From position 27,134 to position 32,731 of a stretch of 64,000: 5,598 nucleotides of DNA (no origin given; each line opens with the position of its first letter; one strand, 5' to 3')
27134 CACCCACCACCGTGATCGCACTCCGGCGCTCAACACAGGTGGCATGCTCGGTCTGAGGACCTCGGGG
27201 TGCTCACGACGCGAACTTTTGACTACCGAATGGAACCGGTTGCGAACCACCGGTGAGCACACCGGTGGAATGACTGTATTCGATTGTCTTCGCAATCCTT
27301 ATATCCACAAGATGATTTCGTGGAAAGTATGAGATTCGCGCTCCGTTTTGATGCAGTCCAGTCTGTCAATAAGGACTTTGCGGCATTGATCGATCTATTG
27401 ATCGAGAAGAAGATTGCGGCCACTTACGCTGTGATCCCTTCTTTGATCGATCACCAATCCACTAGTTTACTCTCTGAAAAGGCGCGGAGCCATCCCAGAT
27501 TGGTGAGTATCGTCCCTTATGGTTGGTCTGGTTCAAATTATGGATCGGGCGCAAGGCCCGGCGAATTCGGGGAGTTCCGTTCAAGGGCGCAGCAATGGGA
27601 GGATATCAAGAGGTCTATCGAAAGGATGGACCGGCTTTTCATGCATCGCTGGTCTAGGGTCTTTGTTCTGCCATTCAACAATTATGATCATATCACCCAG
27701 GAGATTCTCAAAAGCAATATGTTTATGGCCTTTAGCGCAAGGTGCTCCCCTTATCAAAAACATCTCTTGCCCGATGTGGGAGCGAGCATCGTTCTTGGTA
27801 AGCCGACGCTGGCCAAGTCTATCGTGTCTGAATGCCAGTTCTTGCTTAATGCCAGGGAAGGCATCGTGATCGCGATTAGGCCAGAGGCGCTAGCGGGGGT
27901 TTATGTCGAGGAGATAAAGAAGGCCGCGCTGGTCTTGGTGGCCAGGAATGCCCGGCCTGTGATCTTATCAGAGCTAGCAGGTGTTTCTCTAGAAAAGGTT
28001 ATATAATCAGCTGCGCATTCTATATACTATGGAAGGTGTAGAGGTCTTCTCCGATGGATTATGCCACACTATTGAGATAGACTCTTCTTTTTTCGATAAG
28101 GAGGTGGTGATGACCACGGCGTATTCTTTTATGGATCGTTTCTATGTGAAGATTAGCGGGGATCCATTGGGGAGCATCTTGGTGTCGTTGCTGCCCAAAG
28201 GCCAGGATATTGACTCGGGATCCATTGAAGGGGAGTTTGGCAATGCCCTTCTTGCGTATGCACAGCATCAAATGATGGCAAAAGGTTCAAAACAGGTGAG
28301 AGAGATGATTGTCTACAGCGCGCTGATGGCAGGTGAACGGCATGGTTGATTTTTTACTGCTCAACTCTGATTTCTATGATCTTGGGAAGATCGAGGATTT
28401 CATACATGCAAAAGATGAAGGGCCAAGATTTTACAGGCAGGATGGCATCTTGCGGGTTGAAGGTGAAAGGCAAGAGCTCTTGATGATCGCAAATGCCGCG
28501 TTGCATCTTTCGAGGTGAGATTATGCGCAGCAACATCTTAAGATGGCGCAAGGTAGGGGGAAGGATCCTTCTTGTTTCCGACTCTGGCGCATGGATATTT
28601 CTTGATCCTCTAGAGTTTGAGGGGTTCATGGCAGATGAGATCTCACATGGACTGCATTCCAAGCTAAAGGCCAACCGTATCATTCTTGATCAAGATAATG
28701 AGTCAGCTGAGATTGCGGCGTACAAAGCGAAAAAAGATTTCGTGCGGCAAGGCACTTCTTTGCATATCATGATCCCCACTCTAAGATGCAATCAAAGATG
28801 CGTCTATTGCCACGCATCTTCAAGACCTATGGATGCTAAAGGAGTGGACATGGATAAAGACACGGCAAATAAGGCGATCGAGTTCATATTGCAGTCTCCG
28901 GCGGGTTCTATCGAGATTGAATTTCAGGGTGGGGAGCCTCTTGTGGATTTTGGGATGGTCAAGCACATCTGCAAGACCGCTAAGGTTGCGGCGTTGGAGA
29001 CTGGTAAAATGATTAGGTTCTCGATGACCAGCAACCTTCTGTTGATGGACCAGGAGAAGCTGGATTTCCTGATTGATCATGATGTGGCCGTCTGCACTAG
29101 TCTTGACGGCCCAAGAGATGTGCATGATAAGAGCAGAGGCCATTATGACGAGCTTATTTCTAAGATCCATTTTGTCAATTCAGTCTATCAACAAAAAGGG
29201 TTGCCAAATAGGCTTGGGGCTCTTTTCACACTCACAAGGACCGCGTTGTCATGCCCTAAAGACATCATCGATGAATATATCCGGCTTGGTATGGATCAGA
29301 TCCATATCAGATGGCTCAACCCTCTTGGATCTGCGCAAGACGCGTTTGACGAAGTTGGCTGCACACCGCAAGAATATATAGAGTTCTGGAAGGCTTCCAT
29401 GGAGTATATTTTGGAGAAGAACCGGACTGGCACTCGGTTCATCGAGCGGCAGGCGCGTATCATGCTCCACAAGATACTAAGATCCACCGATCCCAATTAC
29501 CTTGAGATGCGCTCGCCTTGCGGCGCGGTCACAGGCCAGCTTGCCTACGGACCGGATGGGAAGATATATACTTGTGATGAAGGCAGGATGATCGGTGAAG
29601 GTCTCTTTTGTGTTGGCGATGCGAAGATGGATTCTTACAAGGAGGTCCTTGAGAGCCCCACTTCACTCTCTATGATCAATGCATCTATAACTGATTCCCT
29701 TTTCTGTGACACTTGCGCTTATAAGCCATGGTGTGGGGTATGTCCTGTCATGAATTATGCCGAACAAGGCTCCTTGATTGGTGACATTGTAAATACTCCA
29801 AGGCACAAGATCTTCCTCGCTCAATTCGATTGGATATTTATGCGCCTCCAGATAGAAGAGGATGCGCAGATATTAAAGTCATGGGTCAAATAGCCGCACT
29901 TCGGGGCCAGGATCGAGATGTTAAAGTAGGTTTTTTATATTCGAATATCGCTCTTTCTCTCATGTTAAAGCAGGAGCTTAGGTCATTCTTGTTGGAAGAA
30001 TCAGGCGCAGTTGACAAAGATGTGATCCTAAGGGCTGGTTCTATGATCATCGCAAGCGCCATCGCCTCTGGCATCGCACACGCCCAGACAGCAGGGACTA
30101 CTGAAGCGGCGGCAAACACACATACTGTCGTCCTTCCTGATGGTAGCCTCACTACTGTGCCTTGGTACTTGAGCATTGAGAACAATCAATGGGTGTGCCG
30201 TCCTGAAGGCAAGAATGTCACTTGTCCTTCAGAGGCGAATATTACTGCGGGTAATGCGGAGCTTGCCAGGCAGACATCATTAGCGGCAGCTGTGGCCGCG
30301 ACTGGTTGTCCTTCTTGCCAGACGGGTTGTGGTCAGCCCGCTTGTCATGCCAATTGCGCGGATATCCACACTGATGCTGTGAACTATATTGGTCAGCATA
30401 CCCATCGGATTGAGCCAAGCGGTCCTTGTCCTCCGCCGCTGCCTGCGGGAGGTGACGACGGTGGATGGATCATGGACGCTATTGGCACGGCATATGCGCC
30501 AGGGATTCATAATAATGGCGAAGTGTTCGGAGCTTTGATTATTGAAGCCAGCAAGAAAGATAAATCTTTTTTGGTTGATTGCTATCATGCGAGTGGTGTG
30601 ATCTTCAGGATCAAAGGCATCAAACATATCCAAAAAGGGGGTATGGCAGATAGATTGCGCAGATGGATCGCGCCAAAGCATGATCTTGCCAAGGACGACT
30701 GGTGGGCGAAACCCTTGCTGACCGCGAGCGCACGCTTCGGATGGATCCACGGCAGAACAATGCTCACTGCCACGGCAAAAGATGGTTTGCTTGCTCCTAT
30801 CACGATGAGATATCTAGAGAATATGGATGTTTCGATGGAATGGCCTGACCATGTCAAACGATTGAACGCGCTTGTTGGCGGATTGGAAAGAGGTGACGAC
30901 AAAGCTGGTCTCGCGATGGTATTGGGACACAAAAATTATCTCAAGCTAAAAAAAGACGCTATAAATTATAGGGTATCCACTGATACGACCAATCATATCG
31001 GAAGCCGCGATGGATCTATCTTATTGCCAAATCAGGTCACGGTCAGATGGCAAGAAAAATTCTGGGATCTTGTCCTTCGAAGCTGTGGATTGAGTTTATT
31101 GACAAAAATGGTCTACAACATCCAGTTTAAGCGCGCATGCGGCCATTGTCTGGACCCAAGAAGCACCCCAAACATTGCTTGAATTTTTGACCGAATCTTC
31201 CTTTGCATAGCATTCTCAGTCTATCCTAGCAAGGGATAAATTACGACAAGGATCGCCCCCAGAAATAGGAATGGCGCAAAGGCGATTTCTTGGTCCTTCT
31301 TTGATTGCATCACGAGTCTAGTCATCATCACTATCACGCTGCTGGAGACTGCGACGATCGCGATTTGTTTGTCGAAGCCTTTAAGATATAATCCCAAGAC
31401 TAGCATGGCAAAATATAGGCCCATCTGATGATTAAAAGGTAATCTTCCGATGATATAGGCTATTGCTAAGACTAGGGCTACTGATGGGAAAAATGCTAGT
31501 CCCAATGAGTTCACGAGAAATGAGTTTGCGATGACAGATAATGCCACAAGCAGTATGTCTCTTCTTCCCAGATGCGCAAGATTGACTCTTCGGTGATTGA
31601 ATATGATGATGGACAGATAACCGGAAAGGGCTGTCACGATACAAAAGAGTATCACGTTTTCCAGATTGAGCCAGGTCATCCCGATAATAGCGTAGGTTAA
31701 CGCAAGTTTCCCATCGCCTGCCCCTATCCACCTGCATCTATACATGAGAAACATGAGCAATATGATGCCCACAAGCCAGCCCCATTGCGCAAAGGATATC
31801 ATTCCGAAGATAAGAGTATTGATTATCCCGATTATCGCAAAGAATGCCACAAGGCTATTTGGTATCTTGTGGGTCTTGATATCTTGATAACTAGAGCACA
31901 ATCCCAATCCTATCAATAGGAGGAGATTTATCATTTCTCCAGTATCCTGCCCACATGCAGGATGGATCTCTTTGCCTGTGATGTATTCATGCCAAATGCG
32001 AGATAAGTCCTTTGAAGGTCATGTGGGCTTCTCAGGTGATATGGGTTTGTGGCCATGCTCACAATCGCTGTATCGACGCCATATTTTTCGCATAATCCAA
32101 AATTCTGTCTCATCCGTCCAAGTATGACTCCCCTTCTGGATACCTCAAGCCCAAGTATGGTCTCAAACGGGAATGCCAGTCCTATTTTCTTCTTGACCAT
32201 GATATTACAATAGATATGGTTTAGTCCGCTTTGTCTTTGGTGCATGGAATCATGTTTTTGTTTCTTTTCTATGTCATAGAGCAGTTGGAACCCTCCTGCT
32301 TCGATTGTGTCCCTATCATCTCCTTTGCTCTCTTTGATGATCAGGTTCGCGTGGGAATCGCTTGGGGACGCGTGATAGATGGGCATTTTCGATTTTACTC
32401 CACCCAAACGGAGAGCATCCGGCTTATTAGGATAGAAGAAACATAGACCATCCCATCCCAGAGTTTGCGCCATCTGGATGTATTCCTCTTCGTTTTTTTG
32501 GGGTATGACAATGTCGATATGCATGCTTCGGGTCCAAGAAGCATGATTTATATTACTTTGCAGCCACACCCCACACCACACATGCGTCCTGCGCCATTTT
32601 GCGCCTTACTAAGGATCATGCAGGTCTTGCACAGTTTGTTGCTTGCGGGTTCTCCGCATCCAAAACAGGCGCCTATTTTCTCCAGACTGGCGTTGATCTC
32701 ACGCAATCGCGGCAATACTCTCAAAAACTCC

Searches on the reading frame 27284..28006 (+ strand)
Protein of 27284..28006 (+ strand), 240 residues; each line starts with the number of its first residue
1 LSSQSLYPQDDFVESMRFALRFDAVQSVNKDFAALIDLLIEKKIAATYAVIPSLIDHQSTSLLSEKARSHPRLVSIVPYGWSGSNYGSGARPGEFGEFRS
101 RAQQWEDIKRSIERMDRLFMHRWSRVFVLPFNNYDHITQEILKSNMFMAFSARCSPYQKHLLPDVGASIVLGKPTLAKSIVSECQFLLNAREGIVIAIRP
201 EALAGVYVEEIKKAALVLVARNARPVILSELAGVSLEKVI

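Call 39: search_protein_families(library=pfam, max_evalue=0.01, proteins=[window:27284-28006:+])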
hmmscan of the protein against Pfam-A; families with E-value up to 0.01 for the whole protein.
window:27284-28006:+ (240 aa): 2 families
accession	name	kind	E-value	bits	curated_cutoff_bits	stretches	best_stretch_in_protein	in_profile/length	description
PF01522.26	Polysacc_deac_1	-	0.00029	21.2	23.1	1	18-145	9-119/124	Polysaccharide deacetylase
PF10096.14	DUF2334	-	0.0016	18.5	26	0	97-158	93-153/203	Uncharacterized protein conserved in bacteria (DUF2334)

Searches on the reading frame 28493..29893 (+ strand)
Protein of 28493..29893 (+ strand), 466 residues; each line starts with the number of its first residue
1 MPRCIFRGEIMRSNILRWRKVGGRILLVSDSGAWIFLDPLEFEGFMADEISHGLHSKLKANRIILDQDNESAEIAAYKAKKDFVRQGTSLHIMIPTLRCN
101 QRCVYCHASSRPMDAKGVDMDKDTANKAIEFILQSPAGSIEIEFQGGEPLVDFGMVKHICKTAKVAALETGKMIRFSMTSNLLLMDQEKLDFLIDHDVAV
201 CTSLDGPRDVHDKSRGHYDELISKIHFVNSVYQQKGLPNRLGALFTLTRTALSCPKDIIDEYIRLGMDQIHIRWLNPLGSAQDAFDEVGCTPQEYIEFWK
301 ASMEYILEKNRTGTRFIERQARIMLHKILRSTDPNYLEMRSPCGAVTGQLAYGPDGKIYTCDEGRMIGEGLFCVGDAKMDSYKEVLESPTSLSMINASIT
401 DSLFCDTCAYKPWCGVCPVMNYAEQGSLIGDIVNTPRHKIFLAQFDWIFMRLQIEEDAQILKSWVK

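Call 8: search_protein_families(library=pfam, max_evalue=0.001, proteins=[window:28493-29893:+])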
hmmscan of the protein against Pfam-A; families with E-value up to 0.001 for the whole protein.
window:28493-29893:+ (466 aa): 2 families
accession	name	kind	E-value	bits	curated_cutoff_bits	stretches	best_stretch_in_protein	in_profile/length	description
PF04055.27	Radical_SAM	-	4.1e-14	53.5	29.5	1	93-220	1-127/166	Radical SAM superfamily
PF13353.11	Fer4_12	-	2e-08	35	22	1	98-203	14-116/137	4Fe-4S single cluster domain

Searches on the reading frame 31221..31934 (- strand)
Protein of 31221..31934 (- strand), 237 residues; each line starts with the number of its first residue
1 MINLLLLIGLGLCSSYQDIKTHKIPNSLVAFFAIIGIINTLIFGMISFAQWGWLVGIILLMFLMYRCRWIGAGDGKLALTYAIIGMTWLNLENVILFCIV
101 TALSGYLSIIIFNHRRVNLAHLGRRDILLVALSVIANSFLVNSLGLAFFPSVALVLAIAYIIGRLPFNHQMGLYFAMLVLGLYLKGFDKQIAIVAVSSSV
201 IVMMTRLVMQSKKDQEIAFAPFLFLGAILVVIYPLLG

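Call 39: search_protein_families(library=pfam, max_evalue=0.01, proteins=[window:31221-31934:-])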
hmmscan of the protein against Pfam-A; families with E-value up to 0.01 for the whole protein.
window:31221-31934:- (237 aa): 1 family
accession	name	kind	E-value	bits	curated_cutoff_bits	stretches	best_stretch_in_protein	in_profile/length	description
PF01478.23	Peptidase_A24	-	3.7e-09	37.4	26.5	1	5-107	1-101/104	Type IV leader peptidase family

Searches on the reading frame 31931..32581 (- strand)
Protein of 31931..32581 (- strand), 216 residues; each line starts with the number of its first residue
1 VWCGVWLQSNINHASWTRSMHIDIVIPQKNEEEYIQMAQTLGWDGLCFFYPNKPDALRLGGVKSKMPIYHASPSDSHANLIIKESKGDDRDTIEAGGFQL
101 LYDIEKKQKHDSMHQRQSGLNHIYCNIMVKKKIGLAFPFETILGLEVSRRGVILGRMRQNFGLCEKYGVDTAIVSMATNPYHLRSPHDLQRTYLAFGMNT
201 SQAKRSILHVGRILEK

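Call 39: search_protein_families(library=pfam, max_evalue=0.01, proteins=[window:31931-32581:-])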
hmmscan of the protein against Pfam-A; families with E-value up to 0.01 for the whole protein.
window:31931-32581:- (216 aa): 1 family
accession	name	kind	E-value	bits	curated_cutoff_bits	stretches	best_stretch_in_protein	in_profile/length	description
PF01876.22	RNase_P_p30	-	9e-09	35.5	35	1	113-207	119-211/214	RNase P subunit p30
